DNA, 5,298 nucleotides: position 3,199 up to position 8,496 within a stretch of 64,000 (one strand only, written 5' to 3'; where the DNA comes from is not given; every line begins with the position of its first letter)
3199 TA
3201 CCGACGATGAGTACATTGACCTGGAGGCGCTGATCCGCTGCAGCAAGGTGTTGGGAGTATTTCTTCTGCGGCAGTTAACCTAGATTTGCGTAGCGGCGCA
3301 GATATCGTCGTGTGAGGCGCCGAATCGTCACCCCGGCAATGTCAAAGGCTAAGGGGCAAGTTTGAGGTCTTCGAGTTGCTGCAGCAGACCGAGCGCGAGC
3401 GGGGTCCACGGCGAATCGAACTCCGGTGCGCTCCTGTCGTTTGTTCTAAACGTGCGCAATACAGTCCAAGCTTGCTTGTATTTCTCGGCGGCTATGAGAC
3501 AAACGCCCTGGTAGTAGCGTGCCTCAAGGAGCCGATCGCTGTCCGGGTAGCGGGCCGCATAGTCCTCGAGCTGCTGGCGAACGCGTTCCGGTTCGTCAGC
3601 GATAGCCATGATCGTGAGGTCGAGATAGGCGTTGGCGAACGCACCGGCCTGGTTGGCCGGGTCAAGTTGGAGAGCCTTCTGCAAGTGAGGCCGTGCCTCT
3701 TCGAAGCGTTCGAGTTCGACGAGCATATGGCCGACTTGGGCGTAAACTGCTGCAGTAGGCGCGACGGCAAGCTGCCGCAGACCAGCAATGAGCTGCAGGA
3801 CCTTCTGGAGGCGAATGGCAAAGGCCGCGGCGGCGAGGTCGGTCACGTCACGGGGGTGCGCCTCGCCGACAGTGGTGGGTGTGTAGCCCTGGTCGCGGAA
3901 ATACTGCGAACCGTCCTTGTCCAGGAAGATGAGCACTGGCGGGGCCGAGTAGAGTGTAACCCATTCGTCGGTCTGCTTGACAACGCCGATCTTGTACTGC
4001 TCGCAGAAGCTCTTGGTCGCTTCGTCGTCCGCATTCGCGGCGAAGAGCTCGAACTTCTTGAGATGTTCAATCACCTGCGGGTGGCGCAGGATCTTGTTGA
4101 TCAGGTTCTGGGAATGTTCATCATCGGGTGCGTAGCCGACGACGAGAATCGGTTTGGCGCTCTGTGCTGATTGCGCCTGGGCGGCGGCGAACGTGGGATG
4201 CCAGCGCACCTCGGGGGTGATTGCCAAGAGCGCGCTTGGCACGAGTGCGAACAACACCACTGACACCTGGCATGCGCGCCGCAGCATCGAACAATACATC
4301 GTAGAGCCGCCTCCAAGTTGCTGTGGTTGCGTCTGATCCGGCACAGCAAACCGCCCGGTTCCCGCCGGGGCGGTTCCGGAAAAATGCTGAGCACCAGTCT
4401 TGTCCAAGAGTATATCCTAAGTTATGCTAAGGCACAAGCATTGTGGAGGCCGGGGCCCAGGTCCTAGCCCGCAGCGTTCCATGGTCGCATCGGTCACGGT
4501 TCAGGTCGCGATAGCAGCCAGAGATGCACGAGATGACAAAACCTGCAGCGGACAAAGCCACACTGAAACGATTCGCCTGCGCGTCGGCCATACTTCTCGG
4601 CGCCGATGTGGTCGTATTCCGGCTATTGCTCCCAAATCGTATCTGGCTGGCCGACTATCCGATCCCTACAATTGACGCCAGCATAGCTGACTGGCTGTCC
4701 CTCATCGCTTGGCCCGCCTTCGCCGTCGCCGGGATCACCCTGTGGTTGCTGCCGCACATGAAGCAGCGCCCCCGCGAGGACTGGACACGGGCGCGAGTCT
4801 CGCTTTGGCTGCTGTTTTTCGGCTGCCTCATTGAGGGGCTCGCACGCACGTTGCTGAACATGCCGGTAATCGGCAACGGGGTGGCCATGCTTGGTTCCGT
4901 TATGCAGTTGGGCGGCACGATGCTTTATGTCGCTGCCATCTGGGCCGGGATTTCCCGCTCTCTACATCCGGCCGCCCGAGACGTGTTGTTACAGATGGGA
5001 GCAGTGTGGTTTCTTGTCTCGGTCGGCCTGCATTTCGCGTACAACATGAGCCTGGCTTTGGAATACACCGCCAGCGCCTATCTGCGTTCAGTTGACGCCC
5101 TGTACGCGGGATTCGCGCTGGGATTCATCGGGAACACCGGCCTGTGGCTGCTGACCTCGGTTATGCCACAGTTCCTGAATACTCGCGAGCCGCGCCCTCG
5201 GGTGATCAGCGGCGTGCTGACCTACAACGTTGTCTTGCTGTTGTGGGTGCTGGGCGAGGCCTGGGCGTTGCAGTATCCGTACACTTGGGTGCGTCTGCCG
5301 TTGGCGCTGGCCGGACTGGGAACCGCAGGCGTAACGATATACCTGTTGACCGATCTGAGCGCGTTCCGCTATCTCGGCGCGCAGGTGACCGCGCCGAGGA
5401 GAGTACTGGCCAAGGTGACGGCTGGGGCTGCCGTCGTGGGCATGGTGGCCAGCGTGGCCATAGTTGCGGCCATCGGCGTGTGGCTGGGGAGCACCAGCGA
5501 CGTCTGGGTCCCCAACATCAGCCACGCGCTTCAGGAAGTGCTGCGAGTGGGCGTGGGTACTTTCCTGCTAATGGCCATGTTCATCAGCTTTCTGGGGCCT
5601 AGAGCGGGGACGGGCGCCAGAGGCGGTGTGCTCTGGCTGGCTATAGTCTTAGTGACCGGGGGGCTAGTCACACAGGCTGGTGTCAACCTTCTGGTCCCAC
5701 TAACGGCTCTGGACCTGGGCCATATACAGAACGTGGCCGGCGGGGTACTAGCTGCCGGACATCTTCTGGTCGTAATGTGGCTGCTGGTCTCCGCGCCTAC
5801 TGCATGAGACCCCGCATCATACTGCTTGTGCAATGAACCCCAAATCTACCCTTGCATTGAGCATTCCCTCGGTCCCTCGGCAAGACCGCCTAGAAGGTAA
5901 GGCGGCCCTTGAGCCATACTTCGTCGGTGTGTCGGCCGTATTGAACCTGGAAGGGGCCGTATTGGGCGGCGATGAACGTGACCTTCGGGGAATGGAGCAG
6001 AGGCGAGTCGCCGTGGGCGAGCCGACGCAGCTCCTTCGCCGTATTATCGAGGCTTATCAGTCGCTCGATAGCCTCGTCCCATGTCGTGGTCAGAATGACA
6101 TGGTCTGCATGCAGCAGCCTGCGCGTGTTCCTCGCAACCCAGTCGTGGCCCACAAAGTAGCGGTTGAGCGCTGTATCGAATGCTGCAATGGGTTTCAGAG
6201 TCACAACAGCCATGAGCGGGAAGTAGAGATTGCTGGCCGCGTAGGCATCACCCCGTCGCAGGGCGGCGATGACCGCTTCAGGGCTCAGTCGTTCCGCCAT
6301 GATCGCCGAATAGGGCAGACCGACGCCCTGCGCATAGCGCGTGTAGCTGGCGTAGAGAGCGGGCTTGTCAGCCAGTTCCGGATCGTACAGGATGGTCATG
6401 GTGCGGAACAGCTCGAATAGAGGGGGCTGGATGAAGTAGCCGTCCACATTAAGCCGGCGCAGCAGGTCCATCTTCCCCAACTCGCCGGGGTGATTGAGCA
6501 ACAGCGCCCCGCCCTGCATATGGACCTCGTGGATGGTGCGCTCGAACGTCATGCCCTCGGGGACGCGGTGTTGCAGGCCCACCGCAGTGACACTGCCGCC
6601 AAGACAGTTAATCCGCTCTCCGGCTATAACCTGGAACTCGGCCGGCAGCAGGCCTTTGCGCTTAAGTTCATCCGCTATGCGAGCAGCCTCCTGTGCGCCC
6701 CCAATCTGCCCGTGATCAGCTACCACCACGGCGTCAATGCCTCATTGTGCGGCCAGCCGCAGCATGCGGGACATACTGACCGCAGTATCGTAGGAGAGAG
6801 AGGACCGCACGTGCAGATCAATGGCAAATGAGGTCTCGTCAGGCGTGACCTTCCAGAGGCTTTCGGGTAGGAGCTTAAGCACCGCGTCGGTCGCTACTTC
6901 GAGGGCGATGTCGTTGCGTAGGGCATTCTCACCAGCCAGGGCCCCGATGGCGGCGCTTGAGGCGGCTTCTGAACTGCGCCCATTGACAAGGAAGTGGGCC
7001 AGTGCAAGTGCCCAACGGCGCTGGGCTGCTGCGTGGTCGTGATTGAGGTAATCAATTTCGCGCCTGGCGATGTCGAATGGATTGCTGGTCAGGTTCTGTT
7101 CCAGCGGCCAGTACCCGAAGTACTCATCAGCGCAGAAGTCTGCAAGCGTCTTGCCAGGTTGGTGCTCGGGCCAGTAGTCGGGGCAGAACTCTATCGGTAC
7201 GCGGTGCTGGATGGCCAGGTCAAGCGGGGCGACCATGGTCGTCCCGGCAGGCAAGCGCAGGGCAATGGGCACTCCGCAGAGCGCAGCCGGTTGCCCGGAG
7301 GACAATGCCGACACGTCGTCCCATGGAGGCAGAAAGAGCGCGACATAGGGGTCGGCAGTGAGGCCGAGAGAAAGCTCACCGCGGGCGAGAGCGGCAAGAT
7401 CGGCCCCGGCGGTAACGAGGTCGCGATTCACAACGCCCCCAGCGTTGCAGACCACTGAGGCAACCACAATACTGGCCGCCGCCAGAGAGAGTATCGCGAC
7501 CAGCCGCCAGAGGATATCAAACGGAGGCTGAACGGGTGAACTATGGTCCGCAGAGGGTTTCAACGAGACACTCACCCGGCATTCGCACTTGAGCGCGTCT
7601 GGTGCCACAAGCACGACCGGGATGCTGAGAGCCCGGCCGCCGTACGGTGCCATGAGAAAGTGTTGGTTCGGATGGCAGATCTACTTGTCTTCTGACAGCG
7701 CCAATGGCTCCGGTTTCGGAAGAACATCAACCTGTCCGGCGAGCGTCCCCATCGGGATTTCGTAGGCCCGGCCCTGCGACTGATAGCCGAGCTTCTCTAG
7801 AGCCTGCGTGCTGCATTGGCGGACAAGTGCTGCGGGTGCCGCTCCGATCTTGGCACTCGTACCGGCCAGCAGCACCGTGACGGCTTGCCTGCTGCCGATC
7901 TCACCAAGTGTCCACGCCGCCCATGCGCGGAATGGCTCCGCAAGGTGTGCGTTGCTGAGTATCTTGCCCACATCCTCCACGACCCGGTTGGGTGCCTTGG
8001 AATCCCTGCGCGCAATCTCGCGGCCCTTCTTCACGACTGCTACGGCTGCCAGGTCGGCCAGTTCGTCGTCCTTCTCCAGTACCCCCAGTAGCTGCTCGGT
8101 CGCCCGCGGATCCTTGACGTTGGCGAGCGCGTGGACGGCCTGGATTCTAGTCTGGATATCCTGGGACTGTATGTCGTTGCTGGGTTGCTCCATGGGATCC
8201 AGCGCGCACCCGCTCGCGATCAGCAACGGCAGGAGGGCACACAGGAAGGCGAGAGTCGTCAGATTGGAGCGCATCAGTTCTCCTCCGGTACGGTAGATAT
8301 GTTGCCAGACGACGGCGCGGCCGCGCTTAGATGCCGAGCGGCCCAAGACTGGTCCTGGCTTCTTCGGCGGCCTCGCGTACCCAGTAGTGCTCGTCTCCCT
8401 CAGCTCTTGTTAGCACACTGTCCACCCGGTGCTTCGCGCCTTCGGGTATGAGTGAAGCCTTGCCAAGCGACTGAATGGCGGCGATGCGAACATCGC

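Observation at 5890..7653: Membrane-anchored degenerate PHP-domain gene split by a single in-frame TGA, last gene of the HEAT-repeat operon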

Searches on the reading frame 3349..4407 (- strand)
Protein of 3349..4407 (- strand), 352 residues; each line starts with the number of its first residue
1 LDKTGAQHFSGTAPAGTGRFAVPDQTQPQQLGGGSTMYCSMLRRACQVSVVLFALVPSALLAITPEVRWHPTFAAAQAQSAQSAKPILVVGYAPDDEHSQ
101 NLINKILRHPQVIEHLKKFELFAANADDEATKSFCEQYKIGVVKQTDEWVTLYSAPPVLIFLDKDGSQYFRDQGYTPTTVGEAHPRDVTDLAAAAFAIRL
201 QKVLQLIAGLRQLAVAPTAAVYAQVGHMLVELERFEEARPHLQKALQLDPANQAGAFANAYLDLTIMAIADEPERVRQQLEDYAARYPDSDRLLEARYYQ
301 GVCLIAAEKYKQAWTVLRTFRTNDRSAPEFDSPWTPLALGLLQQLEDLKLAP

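Call 23: search_protein_families(library=pfam, max_evalue=0.01, proteins=[window:3349-4407:-])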
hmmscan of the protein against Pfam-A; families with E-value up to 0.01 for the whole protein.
window:3349-4407:- (352 aa): 10 families
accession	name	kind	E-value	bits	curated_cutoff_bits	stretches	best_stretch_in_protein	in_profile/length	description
PF00515.34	TPR_1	-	2.8e-06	27.4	27.8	1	219-252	1-34/34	Tetratricopeptide repeat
PF07719.23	TPR_2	-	3.3e-06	27.2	27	1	219-252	1-34/34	Tetratricopeptide repeat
PF13428.12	TPR_14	-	6.8e-06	26.7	23.5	0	220-257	2-39/44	Tetratricopeptide repeat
PF13899.12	Thioredoxin_7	-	2.5e-05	24.8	27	1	68-163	1-82/83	Thioredoxin-like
PF13181.12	TPR_8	-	5.8e-05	23.4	25.7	1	220-252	2-34/34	Tetratricopeptide repeat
PF13414.12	TPR_11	-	0.0004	20.5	26.8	1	226-252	1-27/42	TPR repeat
PF13424.12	TPR_12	-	0.00066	20.3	30.1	1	218-248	2-32/77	Tetratricopeptide repeat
PF13374.12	TPR_10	-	0.0019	18.6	27.5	1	218-248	1-31/42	Tetratricopeptide repeat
PF14559.12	TPR_19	-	0.0028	18.4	25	0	229-262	1-36/68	Tetratricopeptide repeat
PF12895.13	ANAPC3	-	0.0043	17.7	27.2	0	293-319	22-48/82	Anaphase-promoting complex, cyclosome, subunit 3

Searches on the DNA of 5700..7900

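Call 27: search_rna_families(source=window, start=5700, end=7900, threshold=evalue, max_evalue=10)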
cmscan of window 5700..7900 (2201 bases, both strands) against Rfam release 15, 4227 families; matches with E-value up to 10: 1.
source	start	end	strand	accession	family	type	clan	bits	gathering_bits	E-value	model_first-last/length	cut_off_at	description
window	6452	6489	+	RF02735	Sernc350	Gene; antisense;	-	11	50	8.7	251-288/513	no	Saccharopolyspora sRNA 350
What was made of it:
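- On Selenoprotein gene (bacterial Sec-UGA): There is no Rfam hit (call 27).
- Tried and rejected: An Rfam E-value scan of 5700-7900 gave only one chance-level hit (call 27).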

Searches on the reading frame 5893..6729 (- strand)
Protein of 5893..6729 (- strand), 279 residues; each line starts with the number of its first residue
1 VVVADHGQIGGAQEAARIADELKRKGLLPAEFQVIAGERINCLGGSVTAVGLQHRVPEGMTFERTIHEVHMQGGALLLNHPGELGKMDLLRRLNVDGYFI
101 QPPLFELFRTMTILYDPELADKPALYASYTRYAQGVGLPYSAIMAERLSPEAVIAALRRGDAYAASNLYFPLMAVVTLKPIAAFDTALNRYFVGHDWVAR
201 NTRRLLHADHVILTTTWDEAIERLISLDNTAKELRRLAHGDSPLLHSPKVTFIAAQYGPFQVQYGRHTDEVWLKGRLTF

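Call 7: search_protein_families(library=pfam, max_evalue=1, proteins=[window:5893-6729:-])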
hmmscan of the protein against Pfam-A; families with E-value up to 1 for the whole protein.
seq(279 aa): 0 families
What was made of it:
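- On PHP superfamily (PF02811): Neither half matches alone (call 7).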

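Call 18: find_encoding_contigs(protein=window:5893-6729:-, flank=6000, max_places=6)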
Protein window:5893-6729:- (279 aa): no gene with exactly this product is on record in the collection.

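Call 35: find_encoding_contigs(protein=window:5893-6729:-, flank=3000, max_places=10)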
Protein seq(279 aa) (279 aa): no gene with exactly this product is on record in the collection.

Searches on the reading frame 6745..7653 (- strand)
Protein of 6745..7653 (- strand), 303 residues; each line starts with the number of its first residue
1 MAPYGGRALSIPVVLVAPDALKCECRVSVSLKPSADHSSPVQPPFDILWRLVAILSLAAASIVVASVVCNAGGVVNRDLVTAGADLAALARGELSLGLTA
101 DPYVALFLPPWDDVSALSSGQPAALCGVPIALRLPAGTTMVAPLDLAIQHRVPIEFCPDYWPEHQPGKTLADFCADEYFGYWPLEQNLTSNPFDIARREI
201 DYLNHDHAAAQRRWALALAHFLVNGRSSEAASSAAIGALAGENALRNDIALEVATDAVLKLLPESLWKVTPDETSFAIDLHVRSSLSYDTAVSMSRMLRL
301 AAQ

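Call 7: search_protein_families(library=pfam, max_evalue=1, proteins=[window:6745-7653:-])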
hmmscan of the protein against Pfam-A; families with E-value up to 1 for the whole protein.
seq(303 aa): 1 family
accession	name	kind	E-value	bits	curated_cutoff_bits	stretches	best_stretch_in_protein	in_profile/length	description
PF09550.16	Phage_TAC_6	-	0.07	14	23.4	1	258-280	13-35/58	Phage tail assembly chaperone protein, TAC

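Call 17: find_encoding_contigs(protein=window:6745-7653:-, flank=6000, max_places=6)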
Protein window:6745-7653:- (303 aa): 2 contigs read that carry it; 2 places shown.
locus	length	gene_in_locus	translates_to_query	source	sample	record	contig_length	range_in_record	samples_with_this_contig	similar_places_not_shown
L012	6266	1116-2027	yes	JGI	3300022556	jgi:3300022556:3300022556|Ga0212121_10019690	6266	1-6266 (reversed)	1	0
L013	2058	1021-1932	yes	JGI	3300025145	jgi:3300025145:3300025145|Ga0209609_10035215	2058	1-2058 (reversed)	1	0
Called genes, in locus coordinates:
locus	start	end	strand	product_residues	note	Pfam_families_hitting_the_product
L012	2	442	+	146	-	?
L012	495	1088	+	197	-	PF13646:HEAT_2 (faint), PF03130:HEAT_PBS (faint)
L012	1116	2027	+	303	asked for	-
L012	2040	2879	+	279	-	-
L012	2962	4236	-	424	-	-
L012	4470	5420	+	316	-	PF13899:Thioredoxin_7 (faint), PF00515:TPR_1 (faint), PF07719:TPR_2 (faint), PF13428:TPR_14 (faint)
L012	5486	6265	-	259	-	?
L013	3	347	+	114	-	?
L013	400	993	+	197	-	PF13646:HEAT_2 (faint), PF03130:HEAT_PBS (faint)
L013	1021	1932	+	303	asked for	-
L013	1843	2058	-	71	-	?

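Call 43: list_cluster_members(proteins=[window:6745-7653:-, window:5893-6729:-, window:5893-6729:-])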
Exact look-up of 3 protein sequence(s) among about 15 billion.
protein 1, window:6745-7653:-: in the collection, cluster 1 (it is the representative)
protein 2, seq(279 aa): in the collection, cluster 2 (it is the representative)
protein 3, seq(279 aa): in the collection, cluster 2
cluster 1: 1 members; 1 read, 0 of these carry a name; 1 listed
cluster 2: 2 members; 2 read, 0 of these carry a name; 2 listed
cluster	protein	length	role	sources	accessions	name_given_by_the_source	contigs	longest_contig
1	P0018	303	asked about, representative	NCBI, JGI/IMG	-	-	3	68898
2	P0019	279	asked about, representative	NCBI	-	-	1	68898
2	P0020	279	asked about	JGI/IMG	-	-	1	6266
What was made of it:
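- Tried and rejected: Exact look-up of the downstream half: it failed in find_encoding_contigs with either V or M as the first residue (calls 18, 35), although list_cluster_members finds both versions (call 43).
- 6745..7653 (-): Upstream half (303 aa): N-terminal hydrophobic export or anchor helix, a family-specific helical domain with conserved Cys157 and Cys174, and the first strand and helix (beta1, alpha1) of the PHP barrel. The exact sequence is on 3 contigs (call 43).
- NCBI and JGI both call a 279-aa gene from that GTG (calls 17, 43).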

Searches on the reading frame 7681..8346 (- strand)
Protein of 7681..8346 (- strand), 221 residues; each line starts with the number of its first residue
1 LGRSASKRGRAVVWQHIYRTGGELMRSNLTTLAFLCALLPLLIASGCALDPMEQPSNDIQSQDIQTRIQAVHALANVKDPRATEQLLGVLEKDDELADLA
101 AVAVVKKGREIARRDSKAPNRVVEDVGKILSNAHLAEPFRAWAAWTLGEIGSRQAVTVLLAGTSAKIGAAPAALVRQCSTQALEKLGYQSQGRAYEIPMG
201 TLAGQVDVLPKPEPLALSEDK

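Call 23: search_protein_families(library=pfam, max_evalue=0.01, proteins=[window:7681-8346:-])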
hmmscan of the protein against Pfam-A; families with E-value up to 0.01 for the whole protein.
window:7681-8346:- (221 aa): 3 families
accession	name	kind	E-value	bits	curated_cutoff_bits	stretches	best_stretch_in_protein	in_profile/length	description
PF13646.12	HEAT_2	-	1.4e-09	38.5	27.7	2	61-101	11-51/88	HEAT repeats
PF03130.22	HEAT_PBS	-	1.9e-08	34.4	20.9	1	140-161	2-23/27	PBS lyase HEAT-like repeat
PF01347.28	Vitellogenin_N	-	0.0055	15.8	24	1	54-149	466-558/590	Lipoprotein amino terminal region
